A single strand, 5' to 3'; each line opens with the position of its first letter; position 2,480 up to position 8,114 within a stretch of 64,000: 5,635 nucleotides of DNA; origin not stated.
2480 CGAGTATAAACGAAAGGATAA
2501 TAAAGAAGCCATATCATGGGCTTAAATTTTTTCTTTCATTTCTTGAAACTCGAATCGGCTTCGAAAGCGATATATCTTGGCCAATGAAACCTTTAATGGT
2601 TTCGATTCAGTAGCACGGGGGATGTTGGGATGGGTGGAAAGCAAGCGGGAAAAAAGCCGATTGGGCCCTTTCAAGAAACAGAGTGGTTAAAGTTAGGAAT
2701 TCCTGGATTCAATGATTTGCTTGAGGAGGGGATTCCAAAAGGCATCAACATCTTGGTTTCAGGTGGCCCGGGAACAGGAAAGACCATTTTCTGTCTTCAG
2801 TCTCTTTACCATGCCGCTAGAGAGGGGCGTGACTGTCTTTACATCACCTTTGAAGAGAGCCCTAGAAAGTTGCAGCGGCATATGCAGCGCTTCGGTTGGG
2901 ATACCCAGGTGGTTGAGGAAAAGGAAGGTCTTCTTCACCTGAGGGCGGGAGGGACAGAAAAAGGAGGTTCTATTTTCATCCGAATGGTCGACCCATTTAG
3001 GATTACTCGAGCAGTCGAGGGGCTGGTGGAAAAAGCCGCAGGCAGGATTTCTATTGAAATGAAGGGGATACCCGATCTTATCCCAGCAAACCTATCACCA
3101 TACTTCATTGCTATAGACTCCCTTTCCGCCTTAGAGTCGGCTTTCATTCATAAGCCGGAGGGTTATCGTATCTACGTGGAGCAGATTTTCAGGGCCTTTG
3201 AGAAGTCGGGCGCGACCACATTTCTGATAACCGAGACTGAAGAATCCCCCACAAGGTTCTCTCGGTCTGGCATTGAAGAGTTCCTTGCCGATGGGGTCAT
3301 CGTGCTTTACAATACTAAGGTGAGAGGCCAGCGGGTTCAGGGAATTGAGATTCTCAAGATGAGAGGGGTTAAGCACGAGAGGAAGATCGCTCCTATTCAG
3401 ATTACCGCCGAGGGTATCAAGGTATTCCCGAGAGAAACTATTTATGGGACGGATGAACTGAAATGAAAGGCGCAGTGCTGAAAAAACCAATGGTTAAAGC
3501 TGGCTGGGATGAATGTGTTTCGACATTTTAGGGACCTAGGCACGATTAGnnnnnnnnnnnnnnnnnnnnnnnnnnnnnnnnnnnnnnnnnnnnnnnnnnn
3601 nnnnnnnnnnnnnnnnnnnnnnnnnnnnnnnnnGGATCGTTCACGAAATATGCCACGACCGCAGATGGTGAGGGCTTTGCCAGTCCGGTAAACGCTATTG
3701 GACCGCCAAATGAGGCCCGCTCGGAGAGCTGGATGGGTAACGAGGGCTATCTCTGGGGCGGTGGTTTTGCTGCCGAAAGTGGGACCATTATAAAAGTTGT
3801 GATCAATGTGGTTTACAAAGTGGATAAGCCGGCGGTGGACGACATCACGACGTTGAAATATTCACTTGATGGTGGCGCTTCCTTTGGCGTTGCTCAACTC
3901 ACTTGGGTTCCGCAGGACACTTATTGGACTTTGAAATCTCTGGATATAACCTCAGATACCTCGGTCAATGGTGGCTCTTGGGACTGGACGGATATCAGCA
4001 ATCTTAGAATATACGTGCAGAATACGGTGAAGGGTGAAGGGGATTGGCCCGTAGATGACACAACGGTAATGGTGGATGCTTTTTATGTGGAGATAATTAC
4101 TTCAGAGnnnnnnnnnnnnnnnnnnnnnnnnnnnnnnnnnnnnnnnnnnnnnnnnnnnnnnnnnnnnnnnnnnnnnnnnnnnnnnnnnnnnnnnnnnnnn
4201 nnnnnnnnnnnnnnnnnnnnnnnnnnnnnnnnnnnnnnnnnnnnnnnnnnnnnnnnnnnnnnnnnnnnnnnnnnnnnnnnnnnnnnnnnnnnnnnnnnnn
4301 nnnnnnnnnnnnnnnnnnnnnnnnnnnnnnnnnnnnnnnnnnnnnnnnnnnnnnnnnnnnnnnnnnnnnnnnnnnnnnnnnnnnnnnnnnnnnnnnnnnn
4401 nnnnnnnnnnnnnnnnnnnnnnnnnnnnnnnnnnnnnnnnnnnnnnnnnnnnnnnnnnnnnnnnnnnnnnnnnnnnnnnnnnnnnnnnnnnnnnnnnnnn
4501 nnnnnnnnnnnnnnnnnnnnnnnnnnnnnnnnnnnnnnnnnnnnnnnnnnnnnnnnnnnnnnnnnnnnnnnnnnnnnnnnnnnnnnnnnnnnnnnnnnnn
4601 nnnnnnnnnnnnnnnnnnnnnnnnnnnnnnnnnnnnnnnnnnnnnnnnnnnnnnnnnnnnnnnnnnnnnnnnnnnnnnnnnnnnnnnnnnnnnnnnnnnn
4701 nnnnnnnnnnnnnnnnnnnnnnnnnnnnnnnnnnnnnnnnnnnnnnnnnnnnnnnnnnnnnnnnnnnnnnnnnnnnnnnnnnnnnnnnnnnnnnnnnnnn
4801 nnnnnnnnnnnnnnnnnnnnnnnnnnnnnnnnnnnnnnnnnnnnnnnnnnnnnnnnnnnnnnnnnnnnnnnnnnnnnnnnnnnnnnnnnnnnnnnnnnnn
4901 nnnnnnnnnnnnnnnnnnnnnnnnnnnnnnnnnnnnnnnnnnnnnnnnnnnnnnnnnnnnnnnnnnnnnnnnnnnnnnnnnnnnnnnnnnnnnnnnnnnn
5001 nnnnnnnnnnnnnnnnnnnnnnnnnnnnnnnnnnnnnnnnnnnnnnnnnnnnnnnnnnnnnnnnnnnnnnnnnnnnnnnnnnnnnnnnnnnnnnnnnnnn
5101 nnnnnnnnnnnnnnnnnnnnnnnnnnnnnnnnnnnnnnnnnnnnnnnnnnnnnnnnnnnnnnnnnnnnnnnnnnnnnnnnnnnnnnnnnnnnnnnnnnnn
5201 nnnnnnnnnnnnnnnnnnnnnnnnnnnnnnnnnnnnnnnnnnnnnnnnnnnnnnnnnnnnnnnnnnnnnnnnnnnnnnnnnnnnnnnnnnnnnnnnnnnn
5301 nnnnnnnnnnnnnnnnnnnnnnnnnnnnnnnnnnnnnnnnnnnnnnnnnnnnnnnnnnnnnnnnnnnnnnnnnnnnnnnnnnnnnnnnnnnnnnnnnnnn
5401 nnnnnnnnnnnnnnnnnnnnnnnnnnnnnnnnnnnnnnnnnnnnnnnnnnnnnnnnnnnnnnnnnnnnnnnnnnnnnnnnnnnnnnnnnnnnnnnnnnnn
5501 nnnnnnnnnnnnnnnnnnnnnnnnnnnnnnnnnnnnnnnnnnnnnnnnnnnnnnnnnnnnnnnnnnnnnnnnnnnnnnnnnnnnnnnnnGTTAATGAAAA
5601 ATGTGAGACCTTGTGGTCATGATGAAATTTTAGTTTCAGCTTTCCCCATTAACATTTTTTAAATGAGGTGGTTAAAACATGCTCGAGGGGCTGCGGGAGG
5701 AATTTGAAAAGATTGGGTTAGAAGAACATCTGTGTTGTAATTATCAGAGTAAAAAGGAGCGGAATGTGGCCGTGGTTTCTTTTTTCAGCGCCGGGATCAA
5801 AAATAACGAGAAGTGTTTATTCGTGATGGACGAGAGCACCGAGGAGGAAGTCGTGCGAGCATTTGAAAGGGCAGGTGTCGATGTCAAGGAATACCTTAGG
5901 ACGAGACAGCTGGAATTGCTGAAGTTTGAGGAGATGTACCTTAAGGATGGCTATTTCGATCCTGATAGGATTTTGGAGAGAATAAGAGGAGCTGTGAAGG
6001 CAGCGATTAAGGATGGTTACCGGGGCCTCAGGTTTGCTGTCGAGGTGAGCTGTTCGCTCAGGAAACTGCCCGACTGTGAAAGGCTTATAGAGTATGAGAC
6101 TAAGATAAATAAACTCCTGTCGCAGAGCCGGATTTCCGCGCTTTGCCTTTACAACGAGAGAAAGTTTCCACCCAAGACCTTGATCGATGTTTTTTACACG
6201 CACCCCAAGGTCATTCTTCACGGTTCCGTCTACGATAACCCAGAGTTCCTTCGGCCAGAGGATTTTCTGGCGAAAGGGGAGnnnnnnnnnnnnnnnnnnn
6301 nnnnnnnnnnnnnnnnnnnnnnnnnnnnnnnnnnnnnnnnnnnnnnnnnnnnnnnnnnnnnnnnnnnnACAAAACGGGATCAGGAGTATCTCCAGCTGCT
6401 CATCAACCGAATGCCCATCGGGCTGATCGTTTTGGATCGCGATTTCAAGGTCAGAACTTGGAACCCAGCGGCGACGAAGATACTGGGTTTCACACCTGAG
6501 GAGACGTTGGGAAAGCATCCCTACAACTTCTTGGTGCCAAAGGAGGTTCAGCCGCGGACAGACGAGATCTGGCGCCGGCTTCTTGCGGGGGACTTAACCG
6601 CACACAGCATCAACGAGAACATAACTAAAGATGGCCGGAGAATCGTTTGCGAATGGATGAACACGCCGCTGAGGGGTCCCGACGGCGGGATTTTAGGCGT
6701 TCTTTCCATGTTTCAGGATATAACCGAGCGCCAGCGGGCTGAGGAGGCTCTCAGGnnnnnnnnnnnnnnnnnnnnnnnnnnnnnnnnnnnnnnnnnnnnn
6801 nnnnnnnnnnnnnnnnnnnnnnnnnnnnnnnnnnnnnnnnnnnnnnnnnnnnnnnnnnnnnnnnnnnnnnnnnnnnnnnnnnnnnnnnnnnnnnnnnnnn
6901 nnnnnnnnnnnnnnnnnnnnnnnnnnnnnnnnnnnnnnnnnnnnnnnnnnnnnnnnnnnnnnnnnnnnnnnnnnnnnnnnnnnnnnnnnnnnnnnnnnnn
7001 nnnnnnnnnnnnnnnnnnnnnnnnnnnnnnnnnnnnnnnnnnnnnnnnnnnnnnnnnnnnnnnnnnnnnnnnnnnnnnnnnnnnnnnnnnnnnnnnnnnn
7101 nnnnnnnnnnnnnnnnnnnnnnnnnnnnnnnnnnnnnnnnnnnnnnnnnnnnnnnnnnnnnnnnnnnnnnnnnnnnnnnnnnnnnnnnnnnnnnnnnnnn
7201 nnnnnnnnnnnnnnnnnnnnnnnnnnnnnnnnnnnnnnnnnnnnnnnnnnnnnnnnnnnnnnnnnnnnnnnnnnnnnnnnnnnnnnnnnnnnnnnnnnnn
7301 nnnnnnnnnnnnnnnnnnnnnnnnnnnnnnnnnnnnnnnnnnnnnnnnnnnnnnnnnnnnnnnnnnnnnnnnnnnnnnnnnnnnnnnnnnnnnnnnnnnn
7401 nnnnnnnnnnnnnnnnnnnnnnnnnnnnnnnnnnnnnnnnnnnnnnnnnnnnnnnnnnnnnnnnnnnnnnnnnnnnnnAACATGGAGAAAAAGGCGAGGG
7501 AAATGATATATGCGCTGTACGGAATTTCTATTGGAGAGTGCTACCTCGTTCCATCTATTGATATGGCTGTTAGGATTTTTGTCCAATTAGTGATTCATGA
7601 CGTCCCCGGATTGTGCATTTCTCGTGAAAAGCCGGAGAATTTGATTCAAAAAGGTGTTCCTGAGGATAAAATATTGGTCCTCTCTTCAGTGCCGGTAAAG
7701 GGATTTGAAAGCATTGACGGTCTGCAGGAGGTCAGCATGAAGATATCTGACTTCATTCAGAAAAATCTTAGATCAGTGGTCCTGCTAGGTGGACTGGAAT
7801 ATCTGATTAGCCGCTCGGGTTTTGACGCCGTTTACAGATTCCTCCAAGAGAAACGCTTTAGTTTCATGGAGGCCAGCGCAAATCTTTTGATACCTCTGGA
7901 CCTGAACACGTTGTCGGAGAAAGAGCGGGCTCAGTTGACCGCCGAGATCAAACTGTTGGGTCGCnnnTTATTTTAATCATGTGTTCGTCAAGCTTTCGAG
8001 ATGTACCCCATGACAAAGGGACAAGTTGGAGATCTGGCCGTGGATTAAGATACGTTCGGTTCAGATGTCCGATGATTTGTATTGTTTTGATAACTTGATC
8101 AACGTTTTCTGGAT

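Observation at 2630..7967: KaiC-like ATPase, a membrane surface protein with a cytoplasmic coiled-coil, and a MEDS-PAS3-DUF835 protein without an output domain: a candidate KaiC-centred signalling module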

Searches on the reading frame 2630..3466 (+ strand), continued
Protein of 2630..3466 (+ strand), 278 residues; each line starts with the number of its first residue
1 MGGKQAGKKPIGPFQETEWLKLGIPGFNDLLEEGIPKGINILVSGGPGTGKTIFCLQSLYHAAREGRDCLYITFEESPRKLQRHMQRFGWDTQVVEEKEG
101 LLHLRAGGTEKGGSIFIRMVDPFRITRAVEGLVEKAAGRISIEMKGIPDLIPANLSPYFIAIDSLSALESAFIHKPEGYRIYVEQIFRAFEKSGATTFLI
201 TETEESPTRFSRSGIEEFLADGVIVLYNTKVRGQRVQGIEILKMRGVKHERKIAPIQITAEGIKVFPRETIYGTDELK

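Call 69: list_cluster_members(proteins=[P0476, P0480, P0469, P0463, P0454, P0433, P0416, P0384, P0474, P0486])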
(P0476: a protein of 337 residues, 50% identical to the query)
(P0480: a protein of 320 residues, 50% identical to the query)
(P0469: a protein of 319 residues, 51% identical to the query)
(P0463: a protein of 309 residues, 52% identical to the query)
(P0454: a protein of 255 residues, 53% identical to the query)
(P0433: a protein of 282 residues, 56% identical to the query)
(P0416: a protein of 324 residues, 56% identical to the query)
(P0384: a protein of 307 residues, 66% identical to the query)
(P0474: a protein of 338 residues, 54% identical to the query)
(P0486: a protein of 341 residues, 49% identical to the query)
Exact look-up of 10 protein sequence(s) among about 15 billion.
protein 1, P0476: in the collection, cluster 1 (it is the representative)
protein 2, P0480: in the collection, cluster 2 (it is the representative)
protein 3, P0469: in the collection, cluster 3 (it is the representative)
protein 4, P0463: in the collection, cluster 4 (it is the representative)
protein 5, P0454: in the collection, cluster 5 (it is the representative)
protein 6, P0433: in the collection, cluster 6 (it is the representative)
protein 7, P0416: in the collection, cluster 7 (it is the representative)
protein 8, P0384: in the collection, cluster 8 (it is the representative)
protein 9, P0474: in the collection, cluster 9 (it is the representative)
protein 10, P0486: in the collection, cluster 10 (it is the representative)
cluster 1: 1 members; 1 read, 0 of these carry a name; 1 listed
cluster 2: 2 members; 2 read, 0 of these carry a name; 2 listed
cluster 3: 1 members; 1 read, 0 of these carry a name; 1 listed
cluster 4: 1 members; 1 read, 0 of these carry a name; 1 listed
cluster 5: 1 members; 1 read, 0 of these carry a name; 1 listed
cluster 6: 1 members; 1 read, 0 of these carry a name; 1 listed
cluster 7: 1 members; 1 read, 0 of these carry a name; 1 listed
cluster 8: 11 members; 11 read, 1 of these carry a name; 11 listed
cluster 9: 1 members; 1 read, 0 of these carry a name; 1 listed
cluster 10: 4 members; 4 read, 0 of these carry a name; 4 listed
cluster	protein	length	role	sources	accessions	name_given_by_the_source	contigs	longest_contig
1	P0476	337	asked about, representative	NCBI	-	-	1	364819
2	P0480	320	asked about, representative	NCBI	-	-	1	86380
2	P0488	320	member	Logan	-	-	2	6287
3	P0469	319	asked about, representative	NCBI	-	-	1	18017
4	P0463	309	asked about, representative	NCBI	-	-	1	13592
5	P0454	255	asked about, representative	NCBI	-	-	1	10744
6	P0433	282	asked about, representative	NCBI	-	-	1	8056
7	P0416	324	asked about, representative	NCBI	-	-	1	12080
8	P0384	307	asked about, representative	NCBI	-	-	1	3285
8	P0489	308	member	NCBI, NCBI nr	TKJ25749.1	MAG: hypothetical protein CEE41_03660 [Hadesarchaea archaeon B3_Hades]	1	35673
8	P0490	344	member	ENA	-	-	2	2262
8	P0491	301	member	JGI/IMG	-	-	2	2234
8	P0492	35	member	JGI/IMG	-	-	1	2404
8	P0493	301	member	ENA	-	-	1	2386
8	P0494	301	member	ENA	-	-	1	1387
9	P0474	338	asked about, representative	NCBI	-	-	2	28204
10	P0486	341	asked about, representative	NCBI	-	-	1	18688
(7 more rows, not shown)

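Call 73: search_protein_families(library=padloc, proteins=[window:2630-3466:+], max_evalue=0.001)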
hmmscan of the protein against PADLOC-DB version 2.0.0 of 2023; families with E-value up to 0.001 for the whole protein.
window:2630-3466:+ (278 aa): 1 family
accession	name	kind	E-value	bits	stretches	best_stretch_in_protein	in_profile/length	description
PDLC04140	mad8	-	7.9e-06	23.6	1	34-144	23-115/314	mads_8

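Call 74: search_solved_structures(query=window:2630-3466:+, max_evalue=0.00001)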
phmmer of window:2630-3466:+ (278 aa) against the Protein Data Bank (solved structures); distinct sequences matched with E-value up to 0.00001: 47.
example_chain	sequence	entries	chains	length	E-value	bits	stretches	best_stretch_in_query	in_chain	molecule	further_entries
8zn5_B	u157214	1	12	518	2.6e-51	177.7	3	18-269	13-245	KaiC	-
8zn6_F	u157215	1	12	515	4.6e-43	150.6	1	19-269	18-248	KaiC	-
8zn7_D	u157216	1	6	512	6.3e-42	146.9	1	17-269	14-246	KaiC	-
7x1z_A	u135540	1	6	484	3.8e-41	144.3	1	21-269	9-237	Circadian clock oscillator protein KaiC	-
3s1a_A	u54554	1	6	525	5.2e-41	143.9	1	20-269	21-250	Circadian clock protein kinase kaiC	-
9ofh_A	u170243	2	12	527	5.4e-41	143.8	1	20-269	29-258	Circadian clock oscillator protein KaiC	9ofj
8jon_A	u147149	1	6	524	5.9e-41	143.7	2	17-111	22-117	Circadian clock oscillator protein KaiC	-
7s65_A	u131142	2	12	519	1.1e-40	142.8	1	20-269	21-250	Circadian clock protein kinase KaiC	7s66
7dyi_A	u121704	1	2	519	1.9e-40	142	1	20-269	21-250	Circadian clock protein kinase KaiC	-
3k09_A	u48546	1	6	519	2.2e-40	141.8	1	20-269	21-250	Circadian clock protein kinase kaiC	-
3k0c_A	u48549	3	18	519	2.3e-40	141.7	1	20-269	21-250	Circadian clock protein kinase KaiC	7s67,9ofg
7wdc_A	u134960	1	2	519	2.8e-40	141.5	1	20-269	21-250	Circadian clock protein kinase KaiC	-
3k0f_A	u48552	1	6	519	3.4e-40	141.2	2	20-134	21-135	Circadian clock protein kinase KaiC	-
7x1y_A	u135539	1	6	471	3.4e-40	141.2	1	21-269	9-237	Circadian clock oscillator protein KaiC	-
3k0e_A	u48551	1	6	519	3.4e-40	141.2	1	20-269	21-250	Circadian clock protein kinase KaiC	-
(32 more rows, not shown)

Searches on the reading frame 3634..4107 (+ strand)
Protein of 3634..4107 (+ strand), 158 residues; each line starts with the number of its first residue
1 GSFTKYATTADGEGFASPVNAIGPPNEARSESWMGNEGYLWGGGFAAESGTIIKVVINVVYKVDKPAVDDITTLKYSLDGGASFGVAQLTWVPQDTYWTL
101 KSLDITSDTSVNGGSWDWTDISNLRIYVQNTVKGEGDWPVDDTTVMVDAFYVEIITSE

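Call 25: search_protein_families(library=pfam, proteins=[window:3634-4107:+], max_evalue=10)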
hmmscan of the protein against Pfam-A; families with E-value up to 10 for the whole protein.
seq(158 aa): 0 families

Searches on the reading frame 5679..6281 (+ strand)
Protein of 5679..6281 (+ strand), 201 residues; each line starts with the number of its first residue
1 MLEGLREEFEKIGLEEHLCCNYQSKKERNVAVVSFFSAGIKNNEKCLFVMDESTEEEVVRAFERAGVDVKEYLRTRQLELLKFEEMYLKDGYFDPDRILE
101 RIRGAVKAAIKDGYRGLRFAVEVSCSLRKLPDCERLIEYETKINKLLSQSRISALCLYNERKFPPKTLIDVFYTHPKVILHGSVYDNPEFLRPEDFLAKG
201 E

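Call 75: search_solved_structures(query=window:5679-6281:+, max_evalue=1)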
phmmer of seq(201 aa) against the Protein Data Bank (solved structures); distinct sequences matched with E-value up to 1: 6.
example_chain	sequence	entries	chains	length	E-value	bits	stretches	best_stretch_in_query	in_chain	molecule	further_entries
2w0m_A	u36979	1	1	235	0.007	19.2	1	31-142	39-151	SSO2452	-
8zn5_B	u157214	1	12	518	0.11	15.2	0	29-81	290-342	KaiC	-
2waq_B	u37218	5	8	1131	0.24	14.1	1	28-121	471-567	DNA-DIRECTED RNA POLYMERASE RPO2 SUBUNIT | DNA-DIRECTED RNA POLYMERASE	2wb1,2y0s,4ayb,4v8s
2pmz_B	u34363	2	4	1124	0.42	13.4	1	28-121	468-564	DNA-directed RNA polymerase subunit B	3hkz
1sde_A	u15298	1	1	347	0.97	12.2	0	154-184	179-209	D-alanyl-D-alanine carboxypeptidase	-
1cef_A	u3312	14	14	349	0.98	12.2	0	154-184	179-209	D-ALANYL-D-ALANINE CARBOXYPEPTIDASE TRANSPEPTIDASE | D-ALANYL-D-ALANINE CARBOXYPEPTIDASE | D-alanyl-D-alanine carboxypeptidase precursor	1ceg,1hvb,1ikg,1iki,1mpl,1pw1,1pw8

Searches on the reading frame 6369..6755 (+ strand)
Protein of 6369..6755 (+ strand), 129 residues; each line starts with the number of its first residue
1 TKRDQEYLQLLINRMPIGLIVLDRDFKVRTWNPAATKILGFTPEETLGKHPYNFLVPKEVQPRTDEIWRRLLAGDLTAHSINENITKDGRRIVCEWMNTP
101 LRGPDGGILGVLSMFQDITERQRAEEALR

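Call 76: search_solved_structures(query=window:6369-6755:+, max_evalue=0.001)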
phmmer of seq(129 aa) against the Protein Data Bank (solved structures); distinct sequences matched with E-value up to 0.001: 13.
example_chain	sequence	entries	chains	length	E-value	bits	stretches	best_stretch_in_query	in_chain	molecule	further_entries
9cdr_A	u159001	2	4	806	2e-06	31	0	16-72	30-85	Oxygen sensor protein DosP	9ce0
9bgv_A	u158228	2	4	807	2.2e-06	30.9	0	16-72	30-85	Oxygen sensor protein DosP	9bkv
9cmf_A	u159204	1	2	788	2.2e-06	30.9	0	16-72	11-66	Oxygen sensor protein DosP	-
9clo_A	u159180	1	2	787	2.3e-06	30.8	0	16-72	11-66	Oxygen sensor protein DosP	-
8px4_A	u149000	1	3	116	0.00013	25.1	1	5-100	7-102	Diguanylate cyclase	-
9vf7_A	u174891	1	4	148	0.00017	24.7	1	6-121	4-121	histidine kinase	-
1s66_L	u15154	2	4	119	0.00019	24.6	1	15-74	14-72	Hypothetical protein yddU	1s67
3lyx_A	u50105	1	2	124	0.0003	23.9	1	19-123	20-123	Sensory box/GGDEF domain protein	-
1v9y_A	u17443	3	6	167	0.00031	23.9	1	15-74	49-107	Heme pas sensor protein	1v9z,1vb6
4mn5_A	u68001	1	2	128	0.00033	23.9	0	3-125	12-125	Sensor protein kinase WalK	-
9wex_A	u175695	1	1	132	0.00062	22.9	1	4-127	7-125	Sensor histidine kinase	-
9vf8_A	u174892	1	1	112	0.00062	22.9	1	25-120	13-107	histidine kinase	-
7duc_A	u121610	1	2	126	0.00091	22.4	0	3-125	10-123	Sensor protein kinase WalK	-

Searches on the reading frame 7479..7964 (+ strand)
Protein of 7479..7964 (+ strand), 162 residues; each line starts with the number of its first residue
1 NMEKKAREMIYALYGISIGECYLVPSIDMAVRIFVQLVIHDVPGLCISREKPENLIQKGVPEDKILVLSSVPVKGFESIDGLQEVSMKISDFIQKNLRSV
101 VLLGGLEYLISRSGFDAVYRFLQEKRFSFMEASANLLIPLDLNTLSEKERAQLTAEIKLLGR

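Call 38: predict_structure(alignment_id=A2)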
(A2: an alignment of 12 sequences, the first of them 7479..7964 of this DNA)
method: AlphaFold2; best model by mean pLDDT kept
length: 162 residues; sequences in the alignment: 12
mean_pLDDT: 95.5   pTM: 0.91
mean pLDDT of the five models: 95.5, 95.2, 94.8, 94.8, 94.1
residues with pLDDT >= 90: 155; 70-90: 6; 50-70: 1; < 50: 0
segments of 3 or more residues with pLDDT < 50: none
pLDDT, mean of each block of 10 residues (from residue 1): 88 95 96 97 97 97 97 94 97 97 97 97 96 98 94 95 70
secondary structure, 60 per line:
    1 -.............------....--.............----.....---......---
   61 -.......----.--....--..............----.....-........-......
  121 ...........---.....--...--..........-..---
elements in order: H2-14 E21-24 H27-39 E44-48 H52-57 E65-68 E76-79 H82-95 E100-104 H106-113 H115-131 E135-139 H147-156
